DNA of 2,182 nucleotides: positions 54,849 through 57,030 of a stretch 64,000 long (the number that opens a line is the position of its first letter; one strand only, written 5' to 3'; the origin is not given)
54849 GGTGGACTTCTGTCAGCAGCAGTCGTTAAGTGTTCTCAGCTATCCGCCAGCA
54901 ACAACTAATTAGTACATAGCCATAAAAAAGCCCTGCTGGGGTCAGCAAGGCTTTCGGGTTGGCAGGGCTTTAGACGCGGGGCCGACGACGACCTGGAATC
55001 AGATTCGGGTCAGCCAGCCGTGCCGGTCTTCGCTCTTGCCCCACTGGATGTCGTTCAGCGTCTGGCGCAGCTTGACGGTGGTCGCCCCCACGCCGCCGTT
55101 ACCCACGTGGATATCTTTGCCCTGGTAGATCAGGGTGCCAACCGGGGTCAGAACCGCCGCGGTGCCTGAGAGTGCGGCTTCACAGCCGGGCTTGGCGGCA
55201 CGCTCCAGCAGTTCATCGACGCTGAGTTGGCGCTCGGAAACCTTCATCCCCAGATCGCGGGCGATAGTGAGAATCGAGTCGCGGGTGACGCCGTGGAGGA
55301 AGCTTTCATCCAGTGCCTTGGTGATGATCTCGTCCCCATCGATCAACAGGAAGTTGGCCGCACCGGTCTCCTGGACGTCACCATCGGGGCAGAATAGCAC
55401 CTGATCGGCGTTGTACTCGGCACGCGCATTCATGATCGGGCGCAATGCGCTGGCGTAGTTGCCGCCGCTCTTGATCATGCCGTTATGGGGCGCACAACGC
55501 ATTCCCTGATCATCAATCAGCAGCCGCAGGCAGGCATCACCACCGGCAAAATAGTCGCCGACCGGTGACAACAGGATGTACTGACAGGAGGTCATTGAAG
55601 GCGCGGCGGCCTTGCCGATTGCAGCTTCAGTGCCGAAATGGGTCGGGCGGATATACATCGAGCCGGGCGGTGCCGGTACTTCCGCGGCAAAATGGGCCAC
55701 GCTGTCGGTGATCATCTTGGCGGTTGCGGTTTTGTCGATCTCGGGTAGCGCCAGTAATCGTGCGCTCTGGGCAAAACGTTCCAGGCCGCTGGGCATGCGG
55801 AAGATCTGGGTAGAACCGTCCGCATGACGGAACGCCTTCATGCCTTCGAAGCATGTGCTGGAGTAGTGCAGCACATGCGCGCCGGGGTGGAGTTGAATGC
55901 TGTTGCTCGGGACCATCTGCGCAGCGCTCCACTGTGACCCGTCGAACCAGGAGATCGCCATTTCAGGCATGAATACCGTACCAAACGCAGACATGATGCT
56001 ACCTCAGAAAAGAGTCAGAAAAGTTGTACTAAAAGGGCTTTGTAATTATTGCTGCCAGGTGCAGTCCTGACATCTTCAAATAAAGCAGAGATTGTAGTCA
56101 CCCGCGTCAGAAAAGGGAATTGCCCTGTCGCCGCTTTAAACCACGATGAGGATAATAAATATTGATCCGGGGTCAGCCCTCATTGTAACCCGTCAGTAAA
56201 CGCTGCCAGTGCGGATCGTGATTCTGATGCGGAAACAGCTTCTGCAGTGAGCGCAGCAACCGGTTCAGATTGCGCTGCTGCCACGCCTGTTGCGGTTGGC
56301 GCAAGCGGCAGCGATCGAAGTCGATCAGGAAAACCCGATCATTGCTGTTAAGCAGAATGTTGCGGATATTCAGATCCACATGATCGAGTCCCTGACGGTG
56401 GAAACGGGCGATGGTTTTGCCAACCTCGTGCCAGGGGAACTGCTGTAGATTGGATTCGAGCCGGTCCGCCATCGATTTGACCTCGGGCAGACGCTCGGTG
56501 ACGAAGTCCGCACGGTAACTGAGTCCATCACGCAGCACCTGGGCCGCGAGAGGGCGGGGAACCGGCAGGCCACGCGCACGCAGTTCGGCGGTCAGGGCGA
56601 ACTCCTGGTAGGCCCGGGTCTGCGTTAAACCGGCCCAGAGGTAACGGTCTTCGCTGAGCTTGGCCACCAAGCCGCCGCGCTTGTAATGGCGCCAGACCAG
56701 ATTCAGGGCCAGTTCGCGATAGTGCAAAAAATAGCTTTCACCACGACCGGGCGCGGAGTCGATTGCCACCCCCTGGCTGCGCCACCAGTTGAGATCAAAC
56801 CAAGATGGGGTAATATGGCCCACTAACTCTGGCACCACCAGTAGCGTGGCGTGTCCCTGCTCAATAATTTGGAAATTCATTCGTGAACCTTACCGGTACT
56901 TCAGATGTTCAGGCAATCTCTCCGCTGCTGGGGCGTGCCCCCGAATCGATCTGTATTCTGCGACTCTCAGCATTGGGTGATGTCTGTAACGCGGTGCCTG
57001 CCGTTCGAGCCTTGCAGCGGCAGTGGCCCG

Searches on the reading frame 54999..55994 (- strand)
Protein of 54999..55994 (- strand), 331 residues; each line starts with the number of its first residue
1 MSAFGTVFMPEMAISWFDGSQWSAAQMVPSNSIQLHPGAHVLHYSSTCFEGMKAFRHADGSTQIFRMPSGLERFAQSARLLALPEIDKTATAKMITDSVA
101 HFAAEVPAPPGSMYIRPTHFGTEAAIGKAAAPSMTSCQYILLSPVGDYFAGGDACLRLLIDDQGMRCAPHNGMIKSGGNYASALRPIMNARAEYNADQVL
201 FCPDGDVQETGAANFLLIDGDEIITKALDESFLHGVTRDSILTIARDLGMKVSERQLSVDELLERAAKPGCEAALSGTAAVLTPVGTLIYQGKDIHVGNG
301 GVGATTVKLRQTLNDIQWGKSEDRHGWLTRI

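Call 67: search_protein_families(library=ncbifam, proteins=[window:54999-55994:-])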
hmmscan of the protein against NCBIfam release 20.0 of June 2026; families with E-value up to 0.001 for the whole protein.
window:54999-55994:- (331 aa): 16 families
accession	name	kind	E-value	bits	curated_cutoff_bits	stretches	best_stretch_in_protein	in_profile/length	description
NF009897.0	PRK13357.1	equivalog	6.7e-101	337.6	307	1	3-331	24-357/358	branched-chain amino acid aminotransferase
TIGR01123.1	ilvE_II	equivalog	4.3e-93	311.7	250.05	1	22-331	1-313/313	branched-chain-amino-acid transaminase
NF005146.0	PRK06606.1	equivalog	1.5e-41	142.3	279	1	20-331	8-306/307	branched-chain amino acid transaminase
TIGR01122.1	ilvE_I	equivalog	3.1e-34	118.5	245.55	1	22-331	1-298/298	branched-chain-amino-acid transaminase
NF005726.0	PRK07544.1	equivalog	1e-23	83.9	396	1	18-288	10-266/295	branched-chain amino acid aminotransferase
NF009896.0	PRK13356.1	equivalog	7.8e-19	67.9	262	1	24-264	13-242/287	branched-chain amino acid aminotransferase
NF005209.0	PRK06680.1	subfamily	1.6e-16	60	320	1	189-315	161-279/286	D-amino-acid transaminase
NF006185.0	PRK08320.1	subfamily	4.2e-15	55.7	363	1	174-316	150-282/292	branched-chain amino acid aminotransferase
TIGR01121.1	D_amino_aminoT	equivalog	2.2e-11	43.5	277.45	1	191-314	158-272/276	D-amino-acid transaminase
NF005888.0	PRK07849.1-3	equivalog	1.1e-10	40.9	273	1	180-264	165-250/298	aminodeoxychorismate lyase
NF005886.0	PRK07849.1-1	equivalog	8.3e-09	35.1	253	1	70-264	58-248/291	aminodeoxychorismate lyase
NF004761.0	PRK06092.1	equivalog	2.5e-08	33.5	260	1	196-264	160-228/268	aminodeoxychorismate lyase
TIGR03461.1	pabC_Proteo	equivalog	6e-08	32.2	176.85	1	196-264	158-226/262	aminodeoxychorismate lyase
NF009066.0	PRK12400.1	equivalog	4e-06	26.5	538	1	196-315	170-280/290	D-amino-acid transaminase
NF005800.0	PRK07650.1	equivalog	3.4e-05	23.3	308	1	195-264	164-233/290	aminodeoxychorismate lyase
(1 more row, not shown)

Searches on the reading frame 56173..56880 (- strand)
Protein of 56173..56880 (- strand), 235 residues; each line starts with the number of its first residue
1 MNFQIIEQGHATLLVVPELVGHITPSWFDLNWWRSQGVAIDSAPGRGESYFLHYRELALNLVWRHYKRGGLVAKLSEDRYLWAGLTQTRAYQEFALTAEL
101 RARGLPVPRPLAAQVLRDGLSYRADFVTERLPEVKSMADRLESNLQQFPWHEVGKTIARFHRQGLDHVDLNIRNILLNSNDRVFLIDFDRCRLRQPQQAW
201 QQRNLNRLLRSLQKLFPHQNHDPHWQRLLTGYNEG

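Call 67: search_protein_families(library=ncbifam, proteins=[window:56173-56880:-])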
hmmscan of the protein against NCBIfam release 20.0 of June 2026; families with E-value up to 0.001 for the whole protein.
window:56173-56880:- (235 aa): 9 families
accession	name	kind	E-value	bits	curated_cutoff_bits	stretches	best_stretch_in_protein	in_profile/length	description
NF002475.0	PRK01723.1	equivalog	3.2e-81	271.9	142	1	3-234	3-237/241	3-deoxy-D-manno-octulosonic acid kinase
TIGR03724.2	arch_bud32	equivalog_domain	1.5e-13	50.7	125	1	84-234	34-171/193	KEOPS complex kinase/ATPase Bud32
NF011461.0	PRK14879.1-2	equivalog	1.6e-08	34.6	372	1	86-233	46-186/225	Kae1-associated kinase Bud32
NF007174.0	PRK09605.1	equivalog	4.6e-08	32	447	1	84-234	377-513/535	bifunctional N(6)-L-threonylcarbamoyladenine synthase/serine/threonine protein kinase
NF011460.0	PRK14879.1-1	equivalog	1.9e-07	30.4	199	1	151-233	116-197/232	Kae1-associated kinase Bud32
NF038151.1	lanthi_synth_III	equivalog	9.1e-07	27.6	575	1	150-192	342-384/833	class III lanthionine synthetase LanKC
NF011463.0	PRK14879.1-4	equivalog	1.1e-06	28.2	188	1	76-196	51-165/237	Kae1-associated kinase Bud32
NF011462.0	PRK14879.1-3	equivalog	3.2e-06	27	174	1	137-191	79-128/192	Kae1-associated kinase Bud32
NF011464.0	PRK14879.1-7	equivalog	2.3e-05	24.3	246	1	150-213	109-170/221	Kae1-associated kinase Bud32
